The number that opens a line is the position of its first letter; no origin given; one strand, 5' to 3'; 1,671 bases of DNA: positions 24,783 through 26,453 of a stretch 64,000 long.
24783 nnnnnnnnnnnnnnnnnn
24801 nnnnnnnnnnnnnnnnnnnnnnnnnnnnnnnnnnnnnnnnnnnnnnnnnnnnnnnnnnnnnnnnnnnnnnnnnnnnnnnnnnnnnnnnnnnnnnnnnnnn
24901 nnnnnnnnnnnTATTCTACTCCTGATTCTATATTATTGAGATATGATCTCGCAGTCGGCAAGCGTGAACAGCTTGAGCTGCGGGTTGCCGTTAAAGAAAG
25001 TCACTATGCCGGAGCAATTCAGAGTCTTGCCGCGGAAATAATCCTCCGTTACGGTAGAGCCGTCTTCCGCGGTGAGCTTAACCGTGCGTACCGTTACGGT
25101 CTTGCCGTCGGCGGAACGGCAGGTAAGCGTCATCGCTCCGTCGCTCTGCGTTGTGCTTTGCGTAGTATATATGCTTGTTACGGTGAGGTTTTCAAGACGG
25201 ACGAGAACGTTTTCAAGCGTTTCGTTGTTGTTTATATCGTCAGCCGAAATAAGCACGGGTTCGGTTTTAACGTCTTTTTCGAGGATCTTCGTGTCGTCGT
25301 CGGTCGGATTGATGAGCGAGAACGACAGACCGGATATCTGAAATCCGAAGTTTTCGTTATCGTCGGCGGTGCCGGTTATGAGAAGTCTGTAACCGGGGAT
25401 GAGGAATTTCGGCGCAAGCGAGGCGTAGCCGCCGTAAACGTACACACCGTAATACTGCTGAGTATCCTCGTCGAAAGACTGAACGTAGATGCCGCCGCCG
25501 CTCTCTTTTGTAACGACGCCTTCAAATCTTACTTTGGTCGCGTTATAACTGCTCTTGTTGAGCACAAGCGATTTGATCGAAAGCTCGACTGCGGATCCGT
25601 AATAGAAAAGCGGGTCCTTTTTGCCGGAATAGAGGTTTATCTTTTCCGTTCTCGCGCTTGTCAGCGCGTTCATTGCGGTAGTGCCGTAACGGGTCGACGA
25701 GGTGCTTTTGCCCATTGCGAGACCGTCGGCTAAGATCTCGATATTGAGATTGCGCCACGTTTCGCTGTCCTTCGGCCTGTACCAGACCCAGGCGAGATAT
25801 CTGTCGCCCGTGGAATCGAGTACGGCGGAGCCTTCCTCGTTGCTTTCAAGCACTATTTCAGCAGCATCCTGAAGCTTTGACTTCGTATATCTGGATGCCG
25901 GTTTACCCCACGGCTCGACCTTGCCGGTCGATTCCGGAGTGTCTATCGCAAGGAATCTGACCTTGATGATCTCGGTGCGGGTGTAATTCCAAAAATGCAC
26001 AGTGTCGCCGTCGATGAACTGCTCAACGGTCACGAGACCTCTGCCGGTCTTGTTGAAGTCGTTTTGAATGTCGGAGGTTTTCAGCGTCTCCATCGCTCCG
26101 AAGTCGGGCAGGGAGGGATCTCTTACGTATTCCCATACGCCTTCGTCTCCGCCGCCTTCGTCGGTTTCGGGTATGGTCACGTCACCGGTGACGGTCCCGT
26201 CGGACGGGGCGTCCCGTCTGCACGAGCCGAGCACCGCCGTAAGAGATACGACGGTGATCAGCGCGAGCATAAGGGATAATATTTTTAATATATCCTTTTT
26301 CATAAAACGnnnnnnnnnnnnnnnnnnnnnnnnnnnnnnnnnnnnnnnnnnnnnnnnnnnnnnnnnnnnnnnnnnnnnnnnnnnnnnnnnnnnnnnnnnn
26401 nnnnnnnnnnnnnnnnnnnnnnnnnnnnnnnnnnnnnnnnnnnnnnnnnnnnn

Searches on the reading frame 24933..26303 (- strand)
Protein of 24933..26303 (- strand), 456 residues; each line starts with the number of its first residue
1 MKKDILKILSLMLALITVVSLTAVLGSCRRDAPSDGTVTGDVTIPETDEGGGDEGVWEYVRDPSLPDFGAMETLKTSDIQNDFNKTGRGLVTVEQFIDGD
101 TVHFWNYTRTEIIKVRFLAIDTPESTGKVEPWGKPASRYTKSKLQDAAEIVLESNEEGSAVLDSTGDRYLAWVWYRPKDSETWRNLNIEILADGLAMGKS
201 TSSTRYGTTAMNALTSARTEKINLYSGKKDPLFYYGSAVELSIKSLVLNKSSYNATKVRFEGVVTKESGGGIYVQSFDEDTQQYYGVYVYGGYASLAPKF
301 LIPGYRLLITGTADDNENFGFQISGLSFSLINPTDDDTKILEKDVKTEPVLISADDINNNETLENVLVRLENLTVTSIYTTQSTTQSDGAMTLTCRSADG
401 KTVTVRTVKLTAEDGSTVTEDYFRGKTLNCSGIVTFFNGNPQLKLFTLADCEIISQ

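Call 3: search_protein_families(library=pfam, proteins=[window:24933-26303:-], max_evalue=1)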
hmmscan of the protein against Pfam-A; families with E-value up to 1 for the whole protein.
window:24933-26303:- (456 aa): 4 families
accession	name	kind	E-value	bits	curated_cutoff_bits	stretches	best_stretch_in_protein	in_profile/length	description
PF00565.23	SNase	-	7e-10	39.8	21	1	114-226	1-106/107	Staphylococcal nuclease homologue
PF18942.5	DUF5689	-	8.1e-05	23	28.6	1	342-450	116-216/217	Family of unknown function (DUF5689)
PF02369.22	Big_1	-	0.28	11.8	34.9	1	352-414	23-84/93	Bacterial Ig-like domain (group 1)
PF10472.14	CReP_N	-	0.3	10.4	25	1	365-443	209-286/411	eIF2-alpha phosphatase phosphorylation constitutive repressor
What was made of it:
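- On SNase-lipoprotein / ABC-importer nucleotide-scavenging operon (Mycoplasma type): PF00565 scores 39.8 bits (call 3).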

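Call 4: search_protein_families(library=ncbifam, proteins=[window:24933-26303:-], max_evalue=1)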
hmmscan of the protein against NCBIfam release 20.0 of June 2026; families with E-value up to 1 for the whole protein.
window:24933-26303:- (456 aa): 2 families
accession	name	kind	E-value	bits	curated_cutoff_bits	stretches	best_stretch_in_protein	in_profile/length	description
NF047694.1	TnucaseNucIStaph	equivalog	3.7e-15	55.8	250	1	81-226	37-175/175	thermonuclease NucI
NF047969.1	CaNuclEcnA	equivalog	1.9e-06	27.9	180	2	93-129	9-43/151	calcium-activated nuclease EcnA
